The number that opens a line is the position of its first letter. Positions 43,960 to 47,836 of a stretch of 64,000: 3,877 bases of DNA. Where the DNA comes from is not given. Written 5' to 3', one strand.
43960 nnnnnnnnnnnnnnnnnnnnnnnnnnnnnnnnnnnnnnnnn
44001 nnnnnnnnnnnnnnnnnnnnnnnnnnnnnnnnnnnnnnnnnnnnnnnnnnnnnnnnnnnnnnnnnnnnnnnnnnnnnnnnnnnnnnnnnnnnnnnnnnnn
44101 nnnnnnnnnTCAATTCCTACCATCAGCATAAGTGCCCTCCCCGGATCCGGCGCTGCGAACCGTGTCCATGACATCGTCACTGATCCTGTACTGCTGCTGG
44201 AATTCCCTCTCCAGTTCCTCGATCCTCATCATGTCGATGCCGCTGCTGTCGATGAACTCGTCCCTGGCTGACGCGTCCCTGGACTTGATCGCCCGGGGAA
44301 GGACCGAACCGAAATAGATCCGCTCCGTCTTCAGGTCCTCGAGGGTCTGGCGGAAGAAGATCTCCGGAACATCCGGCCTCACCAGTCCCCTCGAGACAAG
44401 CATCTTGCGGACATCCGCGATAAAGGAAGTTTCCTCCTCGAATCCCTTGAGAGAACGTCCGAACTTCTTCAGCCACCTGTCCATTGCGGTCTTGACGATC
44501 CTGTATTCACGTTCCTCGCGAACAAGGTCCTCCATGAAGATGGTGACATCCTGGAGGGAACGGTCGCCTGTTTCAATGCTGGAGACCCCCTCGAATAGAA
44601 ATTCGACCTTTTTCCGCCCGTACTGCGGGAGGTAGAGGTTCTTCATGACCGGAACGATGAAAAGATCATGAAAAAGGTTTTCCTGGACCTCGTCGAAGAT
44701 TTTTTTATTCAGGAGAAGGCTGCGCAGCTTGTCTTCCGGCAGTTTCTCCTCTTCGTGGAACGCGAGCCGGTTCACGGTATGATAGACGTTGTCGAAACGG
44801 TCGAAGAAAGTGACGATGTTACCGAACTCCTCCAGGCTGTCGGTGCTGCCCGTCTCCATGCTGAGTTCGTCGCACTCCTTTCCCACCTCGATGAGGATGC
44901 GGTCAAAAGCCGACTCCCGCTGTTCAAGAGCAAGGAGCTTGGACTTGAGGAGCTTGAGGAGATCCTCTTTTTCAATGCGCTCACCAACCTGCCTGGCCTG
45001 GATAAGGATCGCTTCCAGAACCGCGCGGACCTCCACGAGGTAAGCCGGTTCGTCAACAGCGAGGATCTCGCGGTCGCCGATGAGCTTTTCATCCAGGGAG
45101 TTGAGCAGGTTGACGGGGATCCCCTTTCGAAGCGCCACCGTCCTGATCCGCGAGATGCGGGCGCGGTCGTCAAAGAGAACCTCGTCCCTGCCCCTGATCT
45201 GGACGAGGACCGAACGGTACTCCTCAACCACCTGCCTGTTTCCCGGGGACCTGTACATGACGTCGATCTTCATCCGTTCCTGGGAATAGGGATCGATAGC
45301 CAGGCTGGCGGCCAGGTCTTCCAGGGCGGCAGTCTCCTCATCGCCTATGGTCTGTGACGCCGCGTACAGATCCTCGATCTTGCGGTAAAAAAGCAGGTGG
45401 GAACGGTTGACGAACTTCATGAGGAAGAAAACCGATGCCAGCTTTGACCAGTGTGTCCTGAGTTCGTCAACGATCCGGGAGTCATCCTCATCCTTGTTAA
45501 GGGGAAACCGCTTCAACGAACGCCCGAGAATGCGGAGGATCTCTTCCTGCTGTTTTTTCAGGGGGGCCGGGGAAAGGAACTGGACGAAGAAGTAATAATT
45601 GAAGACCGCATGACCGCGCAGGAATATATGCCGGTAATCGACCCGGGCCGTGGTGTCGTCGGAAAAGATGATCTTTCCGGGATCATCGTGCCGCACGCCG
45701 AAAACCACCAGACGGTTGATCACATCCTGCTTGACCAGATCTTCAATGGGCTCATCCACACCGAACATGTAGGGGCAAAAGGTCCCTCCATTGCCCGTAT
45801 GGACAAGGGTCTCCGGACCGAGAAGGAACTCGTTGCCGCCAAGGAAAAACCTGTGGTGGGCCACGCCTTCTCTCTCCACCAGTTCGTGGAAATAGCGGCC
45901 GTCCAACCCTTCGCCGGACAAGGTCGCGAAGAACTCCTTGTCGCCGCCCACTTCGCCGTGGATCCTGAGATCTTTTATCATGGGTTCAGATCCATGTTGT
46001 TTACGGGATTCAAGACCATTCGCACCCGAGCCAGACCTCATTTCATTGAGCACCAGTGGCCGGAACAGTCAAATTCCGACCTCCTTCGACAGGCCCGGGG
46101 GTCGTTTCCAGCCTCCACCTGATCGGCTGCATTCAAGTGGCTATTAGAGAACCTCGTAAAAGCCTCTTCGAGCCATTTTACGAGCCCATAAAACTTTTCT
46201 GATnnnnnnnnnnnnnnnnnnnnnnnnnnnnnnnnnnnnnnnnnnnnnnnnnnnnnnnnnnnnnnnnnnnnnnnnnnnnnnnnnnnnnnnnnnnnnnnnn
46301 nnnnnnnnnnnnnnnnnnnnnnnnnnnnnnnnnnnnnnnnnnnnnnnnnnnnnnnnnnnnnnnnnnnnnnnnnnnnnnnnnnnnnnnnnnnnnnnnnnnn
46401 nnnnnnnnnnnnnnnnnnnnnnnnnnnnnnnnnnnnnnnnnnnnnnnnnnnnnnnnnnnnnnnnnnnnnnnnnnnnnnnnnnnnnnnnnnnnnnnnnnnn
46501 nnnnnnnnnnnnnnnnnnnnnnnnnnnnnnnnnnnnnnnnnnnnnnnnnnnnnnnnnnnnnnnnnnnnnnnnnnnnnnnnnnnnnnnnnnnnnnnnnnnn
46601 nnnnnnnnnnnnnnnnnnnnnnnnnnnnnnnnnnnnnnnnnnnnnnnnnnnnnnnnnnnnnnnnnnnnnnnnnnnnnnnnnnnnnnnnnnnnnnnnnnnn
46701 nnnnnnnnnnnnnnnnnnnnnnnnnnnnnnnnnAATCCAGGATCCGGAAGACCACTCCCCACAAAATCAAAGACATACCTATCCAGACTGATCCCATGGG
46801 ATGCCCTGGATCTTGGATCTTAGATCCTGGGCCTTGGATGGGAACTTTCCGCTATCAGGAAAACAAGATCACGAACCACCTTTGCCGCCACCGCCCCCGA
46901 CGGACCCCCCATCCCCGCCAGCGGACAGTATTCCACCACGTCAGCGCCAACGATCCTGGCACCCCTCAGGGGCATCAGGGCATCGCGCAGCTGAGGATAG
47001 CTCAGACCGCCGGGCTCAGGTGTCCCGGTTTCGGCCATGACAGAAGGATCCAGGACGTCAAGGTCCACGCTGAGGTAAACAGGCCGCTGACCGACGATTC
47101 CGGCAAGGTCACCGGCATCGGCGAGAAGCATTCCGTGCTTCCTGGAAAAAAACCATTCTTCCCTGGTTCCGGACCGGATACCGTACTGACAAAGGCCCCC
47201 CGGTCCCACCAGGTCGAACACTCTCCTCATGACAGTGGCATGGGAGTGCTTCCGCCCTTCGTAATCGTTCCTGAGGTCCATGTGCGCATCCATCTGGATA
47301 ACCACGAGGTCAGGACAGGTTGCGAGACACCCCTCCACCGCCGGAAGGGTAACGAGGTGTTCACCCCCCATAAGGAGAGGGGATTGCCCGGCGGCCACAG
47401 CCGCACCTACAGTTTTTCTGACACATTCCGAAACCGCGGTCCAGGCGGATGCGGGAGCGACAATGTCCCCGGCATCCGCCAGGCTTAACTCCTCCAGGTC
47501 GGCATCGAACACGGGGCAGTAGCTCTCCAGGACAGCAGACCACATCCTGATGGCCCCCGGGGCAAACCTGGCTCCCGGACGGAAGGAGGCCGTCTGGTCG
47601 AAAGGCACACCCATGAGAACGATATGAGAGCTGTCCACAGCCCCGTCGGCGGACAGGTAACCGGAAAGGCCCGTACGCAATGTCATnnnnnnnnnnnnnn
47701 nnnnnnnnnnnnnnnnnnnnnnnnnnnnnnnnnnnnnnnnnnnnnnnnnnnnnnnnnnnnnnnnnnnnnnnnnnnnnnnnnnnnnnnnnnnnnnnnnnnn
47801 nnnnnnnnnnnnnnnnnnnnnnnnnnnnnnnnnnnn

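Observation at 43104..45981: Uncharacterised 624-aa protein translationally coupled to a ParM-like actin-fold ATPase, directly upstream of a 929-aa CHB_HEX_C/propeller surface protein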

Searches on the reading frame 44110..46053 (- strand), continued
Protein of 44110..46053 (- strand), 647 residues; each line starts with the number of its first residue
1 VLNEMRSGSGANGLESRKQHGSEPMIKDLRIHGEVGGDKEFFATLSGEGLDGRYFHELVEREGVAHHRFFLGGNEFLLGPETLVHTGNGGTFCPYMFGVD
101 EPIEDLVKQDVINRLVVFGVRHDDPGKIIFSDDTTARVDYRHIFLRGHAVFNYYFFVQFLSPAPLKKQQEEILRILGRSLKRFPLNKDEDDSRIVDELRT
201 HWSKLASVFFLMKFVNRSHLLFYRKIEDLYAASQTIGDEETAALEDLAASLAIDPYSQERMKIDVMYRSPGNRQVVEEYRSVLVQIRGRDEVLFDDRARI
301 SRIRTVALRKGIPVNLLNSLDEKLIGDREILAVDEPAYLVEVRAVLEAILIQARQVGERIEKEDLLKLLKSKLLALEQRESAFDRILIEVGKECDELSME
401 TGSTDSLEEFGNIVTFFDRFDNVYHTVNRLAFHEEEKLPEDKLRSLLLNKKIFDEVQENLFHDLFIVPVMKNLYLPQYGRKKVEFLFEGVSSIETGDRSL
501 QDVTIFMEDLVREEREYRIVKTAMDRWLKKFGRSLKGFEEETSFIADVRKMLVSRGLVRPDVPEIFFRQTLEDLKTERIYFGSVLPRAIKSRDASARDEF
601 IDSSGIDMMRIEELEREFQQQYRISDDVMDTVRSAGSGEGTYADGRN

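Call 75: fold_search(model_id=the predicted structure, library=pdb)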
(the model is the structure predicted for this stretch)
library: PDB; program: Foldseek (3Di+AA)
matches with E <= 10: 154; with E <= 0.001: 0
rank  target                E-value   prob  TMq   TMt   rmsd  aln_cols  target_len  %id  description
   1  5mqh                  2.0e-02  0.96  0.15  0.33  10.2       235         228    9  Structure of the Phosphatase Domain of the Cell Fate Determinant SpoIIE from Bacillus subtilis in a crystal form without (released 2017-05-31)
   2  2iq1                  2.5e-02  0.85  0.13  0.26  14.4       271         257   11  Crystal structure of human PPM1K (released 2006-11-07)
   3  3f79_E                5.8e-02  0.69  0.13  0.26  12.7       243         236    6  Structure of pseudo-centered cell crystal form of the C-terminal phosphatase domain of P. aeruginosa RssB (released 2009-11-24)
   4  5ucg_D                6.1e-02  0.82  0.15  0.24  10.7       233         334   10  Structure of the PP2C Phosphatase Domain and a Fragment of the Regulatory Domain of the Cell Fate Determinant SpoIIE f (released 2017-05-31)
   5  3f79_F                6.1e-02  0.72  0.14  0.28  11.5       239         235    9  Structure of pseudo-centered cell crystal form of the C-terminal phosphatase domain of P. aeruginosa RssB (released 2009-11-24)
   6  5ucg_E                9.0e-02  0.77  0.15  0.23  10.7       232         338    8  Structure of the PP2C Phosphatase Domain and a Fragment of the Regulatory Domain of the Cell Fate Determinant SpoIIE f (released 2017-05-31)
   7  6iht_A                9.8e-02  0.80  0.14  0.29   9.9       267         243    7  Crystal structure of bacterial serine phosphatase bound with phosphorylated peptide (released 2019-08-07)
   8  6ihl                  1.1e-01  0.75  0.14  0.29   9.7       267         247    7  Crystal structure of bacterial serine phosphatase (released 2019-08-07)
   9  5ucg_C                1.1e-01  0.69  0.14  0.24  11.3       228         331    7  Structure of the PP2C Phosphatase Domain and a Fragment of the Regulatory Domain of the Cell Fate Determinant SpoIIE f (released 2017-05-31)
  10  6ihw                  1.4e-01  0.72  0.14  0.29   9.9       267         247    6  Crystal structure of bacterial serine phosphatase bearing R161K mutation (released 2019-08-07)
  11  6ihs                  1.9e-01  0.72  0.15  0.30   9.7       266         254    5  Crystal structure of bacterial serine phosphatase with His-tag mutation (released 2019-08-07)
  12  6ihr                  2.6e-01  0.66  0.15  0.29   9.9       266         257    8  Crystal structure of bacterial serine phosphatase with His tag (released 2019-08-07)
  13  8bd7_S                3.4e-01  0.05  0.08  0.06  41.3       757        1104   10  IFTB1 subcomplex of anterograde Intraflagellar transport trains (Chlamydomonas reinhardtii) (released 2023-01-11)
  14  3f79_B                5.8e-01  0.30  0.13  0.29  11.8       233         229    8  Structure of pseudo-centered cell crystal form of the C-terminal phosphatase domain of P. aeruginosa RssB (released 2009-11-24)
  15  5nzz_D                5.8e-01  0.30  0.14  0.21  15.3       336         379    9  Crystal structure of phosphorylated p38aMAPK in complex with TAB1 (released 2018-05-30)
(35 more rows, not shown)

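Call 79: search_dna_similar(query=window:44110-45981:-, collection=plasmids, mode=protein, max_rows=10)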
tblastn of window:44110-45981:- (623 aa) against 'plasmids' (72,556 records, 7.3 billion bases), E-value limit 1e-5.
No match.

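Call 80: find_encoding_contigs(protein=P0290, flank=6000, max_places=3)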
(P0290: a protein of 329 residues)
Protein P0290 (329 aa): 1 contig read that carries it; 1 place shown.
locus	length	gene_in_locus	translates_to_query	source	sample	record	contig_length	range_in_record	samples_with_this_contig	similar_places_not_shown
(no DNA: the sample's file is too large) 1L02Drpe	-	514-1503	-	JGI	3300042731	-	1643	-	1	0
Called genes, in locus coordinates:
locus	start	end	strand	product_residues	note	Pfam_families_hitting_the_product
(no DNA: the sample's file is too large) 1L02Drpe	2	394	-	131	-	?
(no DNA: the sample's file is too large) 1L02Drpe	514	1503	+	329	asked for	PF27907:CHP04442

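Call 97: search_protein_families(library=ncbifam, proteins=[L057:6181-6960:+, L057:8820-10901:+, L057:3734-6184:+, L030:3836-5797:-], max_evalue=0.00001)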
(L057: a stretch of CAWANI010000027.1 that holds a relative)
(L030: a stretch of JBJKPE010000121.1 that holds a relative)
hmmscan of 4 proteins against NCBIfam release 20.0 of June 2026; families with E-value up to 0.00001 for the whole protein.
L057:6181-6960:+ (259 aa): 7 families
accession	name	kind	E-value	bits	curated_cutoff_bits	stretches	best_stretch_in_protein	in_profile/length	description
NF038231.1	MBL_Geo_Pelo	equivalog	2e-119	397.8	360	1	8-255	2-249/250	GPMC system MBL fold metallohydrolase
NF002553.0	PRK02113.1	equivalog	2.5e-70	236.8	386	1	8-256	3-251/252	MBL fold metallo-hydrolase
TIGR03307.1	PhnP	equivalog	1.4e-34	119.6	272.25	1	7-254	2-248/249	phosphonate metabolism protein PhnP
TIGR02651.1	RNase_Z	equivalog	2.2e-14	53.2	292.95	1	29-119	7-101/302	ribonuclease Z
NF000801.0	PRK00055.1-3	equivalog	9.1e-14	51.2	252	1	29-100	9-82/307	ribonuclease Z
NF002558.0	PRK02126.1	subfamily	1.7e-10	40.4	315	1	47-116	25-92/345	ribonuclease Z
TIGR02108.2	PQQ_syn_pqqB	equivalog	4.6e-09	36.1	245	1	8-117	2-119/298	pyrroloquinoline quinone biosynthesis protein PqqB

L057:8820-10901:+ (693 aa): 29 families (the best 25 are shown)
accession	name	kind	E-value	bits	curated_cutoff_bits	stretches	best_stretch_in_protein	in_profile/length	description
TIGR00484.1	EF-G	equivalog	4.3e-245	815.1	659.4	1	7-685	4-680/691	elongation factor G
NF009381.0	PRK12740.1-5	subfamily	2.3e-182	608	583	1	8-688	4-679/692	elongation factor G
NF009891.0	PRK13351.1-1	equivalog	5e-133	445.1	597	1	11-687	7-670/681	elongation factor G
NF009379.0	PRK12740.1-3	equivalog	1.5e-118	397.3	513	1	12-681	7-657/674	elongation factor G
NF009377.1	PRK12740.1-1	equivalog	6.2e-116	388.5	890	1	7-688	7-696/700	elongation factor G-like protein EF-G2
NF012153.1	tet_protect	equivalog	6.3e-112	374.8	775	2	212-679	172-614/614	tetracycline resistance ribosomal protection protein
NF058620.1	EFG2_Bacteroid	exception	9.4e-110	368.1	1000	2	12-523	8-512/717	elongation factor G2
TIGR00490.1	aEF-2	equivalog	4.5e-89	299.4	738.45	3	273-491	245-471/720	elongation factor EF-2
NF000120.3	47473_otr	exception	2.2e-82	277.6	900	2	14-161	3-150/608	tetracycline resistance ribosomal protection protein Otr(A)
NF033148.1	tet_protect_M_W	exception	1.6e-75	254.7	1100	2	13-163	3-153/639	TetM/TetW/TetO/TetS family tetracycline resistance ribosomal protection protein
NF009892.0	PRK13351.1-3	equivalog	8.4e-70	235.9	640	1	12-673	2-608/623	elongation factor G-like protein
TIGR01394.1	TypA_BipA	equivalog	1.2e-66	225.2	757.3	3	13-158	1-144/594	translational GTPase TypA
NF012154.0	tet_protect_Q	exception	6.1e-66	223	1425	2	13-156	3-146/638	tetracycline resistance ribosomal protection protein Tet(Q)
NF001964.0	PRK00741.1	equivalog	2.2e-62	211.2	473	1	10-480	9-464/529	peptide chain release factor 3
NF012155.1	tet_protect_M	exception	2e-61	208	1420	2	13-164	3-154/639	tetracycline resistance ribosomal protection protein Tet(M)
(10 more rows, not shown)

L057:3734-6184:+ (816 aa): 11 families
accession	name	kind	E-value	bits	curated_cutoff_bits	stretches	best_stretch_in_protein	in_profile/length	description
NF058645.1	MCPCtpMPsAe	equivalog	4.3e-61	207.3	900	2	493-723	319-549/558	methyl-accepting chemotaxis protein CtpM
NF047851.1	MCPCitTducer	equivalog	1.3e-34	120.2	900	2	460-715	265-499/553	methyl-accepting chemotaxis citrate transducer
NF011622.0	PRK15048.1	equivalog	1.7e-31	110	900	2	449-692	253-475/553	methyl-accepting chemotaxis protein II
NF011615.0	PRK15041.1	equivalog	1.7e-31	109.5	947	2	441-689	247-474/554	methyl-accepting chemotaxis protein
NF041847.1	transduc_aer2_vibrio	equivalog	4.6e-30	104.5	1200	1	446-713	496-735/804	aerotaxis transducer Aer2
NF007309.0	PRK09793.1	equivalog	1.3e-27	97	903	1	452-719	254-500/533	methyl-accepting chemotaxis protein IV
NF050802.1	AspChtxCcaA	equivalog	9.7e-20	70.5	1300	1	554-679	564-692/700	aspartate chemotaxis receptor CcaA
NF033092.0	HK_WalK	equivalog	8.5e-09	34.5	725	1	285-367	167-247/594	cell wall metabolism sensor histidine kinase WalK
NF007837.0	PRK10549.1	equivalog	1.4e-07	30.6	603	1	271-366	135-233/466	envelope stress sensor histidine kinase BaeS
TIGR02168.1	SMC_prok_B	equivalog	1.8e-06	26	567.35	0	365-572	299-506/1181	chromosome segregation protein SMC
NF012163.2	BaeS_SmeS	equivalog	3.9e-06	26.1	500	1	290-372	159-239/457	sensor histidine kinase efflux regulator BaeS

L030:3836-5797:- (653 aa): 9 families
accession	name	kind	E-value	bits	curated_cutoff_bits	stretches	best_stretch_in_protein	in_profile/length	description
NF047373.1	BB0259_flg_lyt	exception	1.4e-50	172.9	234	1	426-633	478-688/705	flagellar assembly lytic transglycosylase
NF008631.0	PRK11619.1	equivalog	8e-32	110.4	536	1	357-636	347-627/644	murein transglycosylase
NF008670.0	PRK11671.1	equivalog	1.6e-09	37.4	375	1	495-578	196-281/359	membrane-bound lytic murein transglycosylase MltC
TIGR02552.1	LcrH_SycD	equivalog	1.7e-09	37.5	104.8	0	43-96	23-75/136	SycD/LcrH family type III secretion system chaperone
TIGR03302.1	OM_YfiO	subfamily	2.6e-08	33.6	81.4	0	38-110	33-107/239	outer membrane protein assembly factor BamD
TIGR02795.1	tol_pal_ybgF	equivalog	4e-08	33.9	90.1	0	40-110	4-76/119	tol-pal system protein YbgF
NF008112.0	PRK10859.1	equivalog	1e-06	27.5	354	1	491-591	290-386/483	membrane-bound lytic murein transglycosylase MltF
NF008050.0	PRK10783.1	equivalog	2.9e-06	25.9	508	1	500-627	113-238/457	murein transglycosylase D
NF033758.1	gliding_GltE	equivalog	8.3e-06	25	225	0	51-250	133-313/411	adventurous gliding motility TPR repeat lipoprotein GltE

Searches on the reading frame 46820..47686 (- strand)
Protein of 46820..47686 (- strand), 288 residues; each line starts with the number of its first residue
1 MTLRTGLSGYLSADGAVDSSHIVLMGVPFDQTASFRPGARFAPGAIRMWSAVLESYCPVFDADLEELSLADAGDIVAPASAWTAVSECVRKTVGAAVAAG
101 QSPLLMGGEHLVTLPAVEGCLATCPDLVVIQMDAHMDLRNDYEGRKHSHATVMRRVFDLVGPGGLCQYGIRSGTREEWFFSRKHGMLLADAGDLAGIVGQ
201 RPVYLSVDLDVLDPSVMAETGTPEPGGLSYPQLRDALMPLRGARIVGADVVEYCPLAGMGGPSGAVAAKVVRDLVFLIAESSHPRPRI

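Call 38: search_protein_families(library=pfam, proteins=[window:46820-47686:-], max_evalue=0.001)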
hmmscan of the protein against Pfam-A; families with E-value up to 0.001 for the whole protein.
window:46820-47686:- (288 aa): 1 family
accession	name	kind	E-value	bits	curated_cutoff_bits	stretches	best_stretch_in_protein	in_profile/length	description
PF00491.26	Arginase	-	4.6e-65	220.3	22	1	21-274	2-277/280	Arginase family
